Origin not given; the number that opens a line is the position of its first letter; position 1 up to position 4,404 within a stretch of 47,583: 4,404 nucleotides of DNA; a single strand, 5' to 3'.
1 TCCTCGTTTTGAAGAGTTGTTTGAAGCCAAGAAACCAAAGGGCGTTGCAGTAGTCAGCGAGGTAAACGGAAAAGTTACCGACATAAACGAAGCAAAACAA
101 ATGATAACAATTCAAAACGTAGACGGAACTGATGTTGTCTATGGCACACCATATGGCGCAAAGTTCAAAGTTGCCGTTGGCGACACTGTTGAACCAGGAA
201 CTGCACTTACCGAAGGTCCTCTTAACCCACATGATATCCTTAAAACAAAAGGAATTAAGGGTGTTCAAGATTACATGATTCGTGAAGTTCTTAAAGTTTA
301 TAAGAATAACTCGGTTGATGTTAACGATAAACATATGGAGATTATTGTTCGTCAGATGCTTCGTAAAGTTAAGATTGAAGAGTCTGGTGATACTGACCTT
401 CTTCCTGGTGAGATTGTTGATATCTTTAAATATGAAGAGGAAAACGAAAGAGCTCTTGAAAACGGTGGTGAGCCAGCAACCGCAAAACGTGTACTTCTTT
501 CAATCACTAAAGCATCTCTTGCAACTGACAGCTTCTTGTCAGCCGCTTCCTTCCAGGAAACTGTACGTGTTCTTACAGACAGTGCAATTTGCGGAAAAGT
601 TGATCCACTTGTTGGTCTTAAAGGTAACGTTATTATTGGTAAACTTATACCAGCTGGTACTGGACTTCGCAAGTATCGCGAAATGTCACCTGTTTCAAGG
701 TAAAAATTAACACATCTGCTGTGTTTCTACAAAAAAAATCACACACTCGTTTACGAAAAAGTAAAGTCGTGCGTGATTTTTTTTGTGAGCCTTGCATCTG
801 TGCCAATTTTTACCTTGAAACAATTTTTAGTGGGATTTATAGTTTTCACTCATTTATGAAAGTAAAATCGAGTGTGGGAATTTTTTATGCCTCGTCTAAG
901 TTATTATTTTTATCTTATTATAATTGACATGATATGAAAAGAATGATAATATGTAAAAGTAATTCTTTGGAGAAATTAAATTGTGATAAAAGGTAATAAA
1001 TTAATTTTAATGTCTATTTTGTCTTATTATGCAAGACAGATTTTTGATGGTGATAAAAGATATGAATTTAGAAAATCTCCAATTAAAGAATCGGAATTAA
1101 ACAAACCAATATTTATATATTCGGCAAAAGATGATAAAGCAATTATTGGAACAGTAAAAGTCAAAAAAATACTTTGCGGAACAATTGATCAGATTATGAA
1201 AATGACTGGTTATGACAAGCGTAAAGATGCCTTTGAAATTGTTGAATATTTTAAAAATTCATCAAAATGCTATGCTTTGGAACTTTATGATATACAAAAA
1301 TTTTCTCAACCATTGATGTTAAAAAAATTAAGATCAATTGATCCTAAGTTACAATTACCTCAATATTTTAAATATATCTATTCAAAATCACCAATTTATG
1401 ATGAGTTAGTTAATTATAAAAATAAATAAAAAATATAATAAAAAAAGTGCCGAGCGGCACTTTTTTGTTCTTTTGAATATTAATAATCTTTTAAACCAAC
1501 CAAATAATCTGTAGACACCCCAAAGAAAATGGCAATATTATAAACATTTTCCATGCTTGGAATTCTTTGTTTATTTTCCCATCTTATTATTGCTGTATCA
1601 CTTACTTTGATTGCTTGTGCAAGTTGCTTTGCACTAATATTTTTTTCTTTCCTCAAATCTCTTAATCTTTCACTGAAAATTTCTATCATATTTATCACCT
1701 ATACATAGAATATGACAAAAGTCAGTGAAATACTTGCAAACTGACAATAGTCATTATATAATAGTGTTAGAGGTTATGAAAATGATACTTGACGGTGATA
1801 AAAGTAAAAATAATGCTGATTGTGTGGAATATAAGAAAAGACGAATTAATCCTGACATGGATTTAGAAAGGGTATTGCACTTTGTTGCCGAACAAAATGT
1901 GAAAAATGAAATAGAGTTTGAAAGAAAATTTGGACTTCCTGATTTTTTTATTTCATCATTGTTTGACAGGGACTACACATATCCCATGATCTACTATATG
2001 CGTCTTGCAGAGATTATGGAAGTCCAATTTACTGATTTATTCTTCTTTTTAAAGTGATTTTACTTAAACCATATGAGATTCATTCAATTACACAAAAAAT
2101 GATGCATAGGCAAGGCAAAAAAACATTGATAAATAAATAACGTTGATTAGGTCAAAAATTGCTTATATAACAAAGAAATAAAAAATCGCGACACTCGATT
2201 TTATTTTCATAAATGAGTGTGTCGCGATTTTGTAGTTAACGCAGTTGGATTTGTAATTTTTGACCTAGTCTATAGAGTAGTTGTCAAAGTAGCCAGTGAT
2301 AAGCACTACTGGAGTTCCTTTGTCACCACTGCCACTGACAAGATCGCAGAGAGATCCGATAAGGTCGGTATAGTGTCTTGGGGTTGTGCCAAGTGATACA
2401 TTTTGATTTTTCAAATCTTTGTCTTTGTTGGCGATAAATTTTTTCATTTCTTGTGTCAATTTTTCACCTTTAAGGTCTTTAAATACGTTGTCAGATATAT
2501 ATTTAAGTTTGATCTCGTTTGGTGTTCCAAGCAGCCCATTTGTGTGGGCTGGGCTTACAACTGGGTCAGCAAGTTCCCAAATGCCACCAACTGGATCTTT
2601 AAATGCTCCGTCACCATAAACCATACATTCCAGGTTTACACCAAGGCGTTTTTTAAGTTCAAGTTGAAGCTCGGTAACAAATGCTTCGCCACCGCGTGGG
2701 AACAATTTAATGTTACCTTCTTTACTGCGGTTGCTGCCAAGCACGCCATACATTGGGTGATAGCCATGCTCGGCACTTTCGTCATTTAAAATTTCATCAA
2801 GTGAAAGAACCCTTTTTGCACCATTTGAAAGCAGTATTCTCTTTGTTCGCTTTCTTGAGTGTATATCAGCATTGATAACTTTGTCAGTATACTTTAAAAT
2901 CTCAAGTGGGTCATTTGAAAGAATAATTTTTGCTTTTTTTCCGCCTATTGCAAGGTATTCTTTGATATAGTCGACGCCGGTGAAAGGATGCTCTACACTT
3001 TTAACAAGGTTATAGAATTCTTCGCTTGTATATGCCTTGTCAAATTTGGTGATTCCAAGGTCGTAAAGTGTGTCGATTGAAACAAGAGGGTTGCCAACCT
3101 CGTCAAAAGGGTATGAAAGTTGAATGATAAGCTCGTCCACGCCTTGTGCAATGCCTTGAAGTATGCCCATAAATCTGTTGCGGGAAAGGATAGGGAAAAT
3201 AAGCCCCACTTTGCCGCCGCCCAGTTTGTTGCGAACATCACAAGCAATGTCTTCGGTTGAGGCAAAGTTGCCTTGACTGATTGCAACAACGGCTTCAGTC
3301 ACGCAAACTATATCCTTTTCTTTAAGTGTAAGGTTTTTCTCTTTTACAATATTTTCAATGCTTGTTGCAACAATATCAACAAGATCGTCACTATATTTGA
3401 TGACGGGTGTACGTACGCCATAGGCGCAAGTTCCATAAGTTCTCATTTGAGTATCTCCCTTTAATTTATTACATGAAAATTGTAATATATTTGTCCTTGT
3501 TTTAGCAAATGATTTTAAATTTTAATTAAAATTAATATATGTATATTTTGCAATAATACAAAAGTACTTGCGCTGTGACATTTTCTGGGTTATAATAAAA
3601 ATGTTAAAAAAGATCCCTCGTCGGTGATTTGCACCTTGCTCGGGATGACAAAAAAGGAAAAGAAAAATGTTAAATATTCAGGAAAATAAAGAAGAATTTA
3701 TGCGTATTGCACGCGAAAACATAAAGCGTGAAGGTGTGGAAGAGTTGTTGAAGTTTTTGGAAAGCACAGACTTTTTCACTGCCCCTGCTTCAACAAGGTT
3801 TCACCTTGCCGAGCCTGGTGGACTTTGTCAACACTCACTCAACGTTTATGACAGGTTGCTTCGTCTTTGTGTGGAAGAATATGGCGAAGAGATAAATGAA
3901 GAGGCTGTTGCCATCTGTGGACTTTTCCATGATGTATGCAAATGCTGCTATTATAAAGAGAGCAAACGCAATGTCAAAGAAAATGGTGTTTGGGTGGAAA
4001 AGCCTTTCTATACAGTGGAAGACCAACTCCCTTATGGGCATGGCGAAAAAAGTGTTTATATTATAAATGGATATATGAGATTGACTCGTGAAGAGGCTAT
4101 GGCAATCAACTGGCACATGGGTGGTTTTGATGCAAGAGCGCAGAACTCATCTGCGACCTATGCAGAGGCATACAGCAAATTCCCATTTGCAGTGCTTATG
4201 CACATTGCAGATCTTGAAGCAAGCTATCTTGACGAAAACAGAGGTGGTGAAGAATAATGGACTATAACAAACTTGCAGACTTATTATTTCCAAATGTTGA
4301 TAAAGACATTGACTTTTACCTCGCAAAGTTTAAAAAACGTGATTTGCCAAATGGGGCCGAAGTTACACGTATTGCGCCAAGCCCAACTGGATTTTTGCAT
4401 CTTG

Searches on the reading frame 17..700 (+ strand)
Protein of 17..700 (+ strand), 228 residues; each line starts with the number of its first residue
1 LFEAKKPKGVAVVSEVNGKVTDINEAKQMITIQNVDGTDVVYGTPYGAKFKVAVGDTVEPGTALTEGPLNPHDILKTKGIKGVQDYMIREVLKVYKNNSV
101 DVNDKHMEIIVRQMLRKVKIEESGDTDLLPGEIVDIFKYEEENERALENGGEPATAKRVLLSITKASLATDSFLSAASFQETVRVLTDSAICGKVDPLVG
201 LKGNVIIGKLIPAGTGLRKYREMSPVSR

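Call 37: search_protein_families(library=pfam, proteins=[window:17-700:+], max_evalue=0.001)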
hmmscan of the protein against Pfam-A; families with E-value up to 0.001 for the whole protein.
window:17-700:+ (228 aa): 2 families
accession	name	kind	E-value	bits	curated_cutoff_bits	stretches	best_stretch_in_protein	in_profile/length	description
PF04998.22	RNA_pol_Rpb1_5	-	1.9e-15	57.5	28.5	1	41-126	177-257/267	RNA polymerase Rpb1, domain 5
PF01333.25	Apocytochr_F_C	-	7.1e-05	23.3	30.4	1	14-68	7-64/118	Apocytochrome F, C-terminal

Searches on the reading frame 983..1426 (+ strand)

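Call 37: search_protein_families(library=pfam, proteins=[window:983-1426:+], max_evalue=0.001)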
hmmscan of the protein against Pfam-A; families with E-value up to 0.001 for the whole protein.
window:983-1426:+ (148 aa): 1 family
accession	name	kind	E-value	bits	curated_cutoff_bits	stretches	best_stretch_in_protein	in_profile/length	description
PF04266.20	ASCH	-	0.00053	21.1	21.2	1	15-84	6-71/103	ASCH domain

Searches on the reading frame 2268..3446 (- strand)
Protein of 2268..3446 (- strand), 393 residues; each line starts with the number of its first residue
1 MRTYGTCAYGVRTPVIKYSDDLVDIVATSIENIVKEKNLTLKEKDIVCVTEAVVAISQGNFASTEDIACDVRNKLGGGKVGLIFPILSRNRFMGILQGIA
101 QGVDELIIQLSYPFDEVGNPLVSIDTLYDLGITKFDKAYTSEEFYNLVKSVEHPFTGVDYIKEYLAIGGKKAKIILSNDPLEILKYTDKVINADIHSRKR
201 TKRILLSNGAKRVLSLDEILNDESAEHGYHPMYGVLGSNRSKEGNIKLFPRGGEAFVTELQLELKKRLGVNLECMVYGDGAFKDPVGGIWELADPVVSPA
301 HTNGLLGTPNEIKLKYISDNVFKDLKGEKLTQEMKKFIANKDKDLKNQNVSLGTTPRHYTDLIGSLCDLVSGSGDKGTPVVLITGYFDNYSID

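Call 36: search_protein_families(library=pfam, proteins=[window:2268-3446:-], max_evalue=0.001)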
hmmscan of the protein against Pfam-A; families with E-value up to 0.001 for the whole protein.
window:2268-3446:- (393 aa): 1 family
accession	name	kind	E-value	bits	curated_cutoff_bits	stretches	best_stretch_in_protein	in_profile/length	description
PF01996.21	F420_ligase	-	1.2e-44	152.9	25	1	10-385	1-218/218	F420-0:Gamma-glutamyl ligase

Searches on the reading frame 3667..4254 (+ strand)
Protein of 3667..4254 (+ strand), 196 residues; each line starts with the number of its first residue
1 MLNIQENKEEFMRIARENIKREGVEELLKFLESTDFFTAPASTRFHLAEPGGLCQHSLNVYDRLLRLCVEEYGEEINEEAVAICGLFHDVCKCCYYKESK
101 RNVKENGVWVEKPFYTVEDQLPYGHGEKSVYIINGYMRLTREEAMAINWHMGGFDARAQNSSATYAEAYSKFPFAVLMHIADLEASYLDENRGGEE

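Call 36: search_protein_families(library=pfam, proteins=[window:3667-4254:+], max_evalue=0.001)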
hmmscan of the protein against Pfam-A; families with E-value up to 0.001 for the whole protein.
window:3667-4254:+ (196 aa): 1 family
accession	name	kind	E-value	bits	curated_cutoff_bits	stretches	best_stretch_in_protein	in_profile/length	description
PF01966.28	HD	-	1.9e-06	28.6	22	1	55-157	3-92/116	HD domain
